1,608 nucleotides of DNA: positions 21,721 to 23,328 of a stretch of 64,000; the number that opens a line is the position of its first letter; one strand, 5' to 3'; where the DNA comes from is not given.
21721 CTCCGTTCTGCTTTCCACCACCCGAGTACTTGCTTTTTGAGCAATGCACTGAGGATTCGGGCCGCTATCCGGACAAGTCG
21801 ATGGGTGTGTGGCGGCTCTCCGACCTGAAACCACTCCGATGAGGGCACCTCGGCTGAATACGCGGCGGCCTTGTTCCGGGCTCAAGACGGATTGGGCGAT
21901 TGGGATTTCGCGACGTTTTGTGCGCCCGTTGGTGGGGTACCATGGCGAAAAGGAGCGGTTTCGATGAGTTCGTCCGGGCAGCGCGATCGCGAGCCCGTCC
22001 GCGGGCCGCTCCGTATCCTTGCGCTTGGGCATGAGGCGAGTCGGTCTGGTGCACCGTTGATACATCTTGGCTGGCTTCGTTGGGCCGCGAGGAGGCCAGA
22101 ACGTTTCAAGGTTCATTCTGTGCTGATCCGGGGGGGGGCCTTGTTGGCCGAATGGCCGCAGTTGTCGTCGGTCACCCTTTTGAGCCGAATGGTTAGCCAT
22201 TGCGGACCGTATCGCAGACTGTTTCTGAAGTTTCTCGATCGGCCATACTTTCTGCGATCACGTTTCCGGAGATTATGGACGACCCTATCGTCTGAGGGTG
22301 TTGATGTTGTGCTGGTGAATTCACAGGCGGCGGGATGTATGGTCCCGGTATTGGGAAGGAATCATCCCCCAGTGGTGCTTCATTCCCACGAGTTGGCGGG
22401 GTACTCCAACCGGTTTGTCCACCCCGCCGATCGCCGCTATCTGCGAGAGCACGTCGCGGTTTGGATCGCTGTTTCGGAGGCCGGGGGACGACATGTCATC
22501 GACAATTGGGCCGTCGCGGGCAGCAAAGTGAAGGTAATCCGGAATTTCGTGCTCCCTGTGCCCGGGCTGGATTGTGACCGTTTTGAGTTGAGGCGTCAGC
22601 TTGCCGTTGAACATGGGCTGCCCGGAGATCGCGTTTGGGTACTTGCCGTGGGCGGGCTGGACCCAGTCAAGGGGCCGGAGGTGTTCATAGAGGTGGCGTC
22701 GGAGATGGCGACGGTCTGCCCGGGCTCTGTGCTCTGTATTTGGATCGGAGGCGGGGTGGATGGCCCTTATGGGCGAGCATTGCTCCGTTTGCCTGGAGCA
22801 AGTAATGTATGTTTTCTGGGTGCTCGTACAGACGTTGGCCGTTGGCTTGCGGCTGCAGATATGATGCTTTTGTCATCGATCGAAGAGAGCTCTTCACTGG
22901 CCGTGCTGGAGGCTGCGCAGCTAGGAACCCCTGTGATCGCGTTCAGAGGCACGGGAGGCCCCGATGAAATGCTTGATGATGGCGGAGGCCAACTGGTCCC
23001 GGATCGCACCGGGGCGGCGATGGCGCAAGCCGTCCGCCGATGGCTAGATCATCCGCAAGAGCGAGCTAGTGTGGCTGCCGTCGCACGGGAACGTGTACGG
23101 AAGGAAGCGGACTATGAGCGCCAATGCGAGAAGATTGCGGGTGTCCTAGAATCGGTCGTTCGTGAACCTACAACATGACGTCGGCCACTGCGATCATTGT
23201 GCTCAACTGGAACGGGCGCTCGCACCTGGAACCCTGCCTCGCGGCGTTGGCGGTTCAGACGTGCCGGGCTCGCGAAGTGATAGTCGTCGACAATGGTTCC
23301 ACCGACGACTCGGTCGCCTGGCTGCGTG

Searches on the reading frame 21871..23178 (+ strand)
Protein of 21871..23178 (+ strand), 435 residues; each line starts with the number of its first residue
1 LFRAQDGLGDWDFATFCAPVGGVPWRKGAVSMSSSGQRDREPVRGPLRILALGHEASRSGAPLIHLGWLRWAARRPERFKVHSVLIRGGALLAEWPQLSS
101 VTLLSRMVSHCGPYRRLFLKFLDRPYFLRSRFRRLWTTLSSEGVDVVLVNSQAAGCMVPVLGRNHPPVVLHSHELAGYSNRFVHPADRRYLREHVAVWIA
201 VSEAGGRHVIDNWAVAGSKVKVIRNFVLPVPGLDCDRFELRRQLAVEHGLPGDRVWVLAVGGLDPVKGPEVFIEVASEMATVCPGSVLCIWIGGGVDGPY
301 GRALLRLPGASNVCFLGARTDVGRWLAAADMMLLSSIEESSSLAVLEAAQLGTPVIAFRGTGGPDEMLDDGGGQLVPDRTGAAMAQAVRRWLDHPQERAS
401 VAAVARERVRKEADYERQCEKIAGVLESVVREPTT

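Call 38: search_protein_families(library=pfam, proteins=[window:21871-23178:+], max_evalue=0.00001)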
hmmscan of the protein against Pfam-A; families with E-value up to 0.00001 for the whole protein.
window:21871-23178:+ (435 aa): 4 families
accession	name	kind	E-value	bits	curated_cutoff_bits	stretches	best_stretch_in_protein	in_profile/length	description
PF13692.12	Glyco_trans_1_4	-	2e-20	73.9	27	1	256-393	3-141/142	Glycosyl transferases group 1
PF00534.26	Glycos_transf_1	-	1.6e-18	67.3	26.4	1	246-407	7-171/172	Glycosyl transferases group 1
PF13439.12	Glyco_transf_4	-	1.4e-10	41.9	28.5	1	115-227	44-166/170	Glycosyltransferase Family 4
PF13524.12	Glyco_trans_1_2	-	2.3e-10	41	25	1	320-422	38-142/144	Glycosyl transferase-like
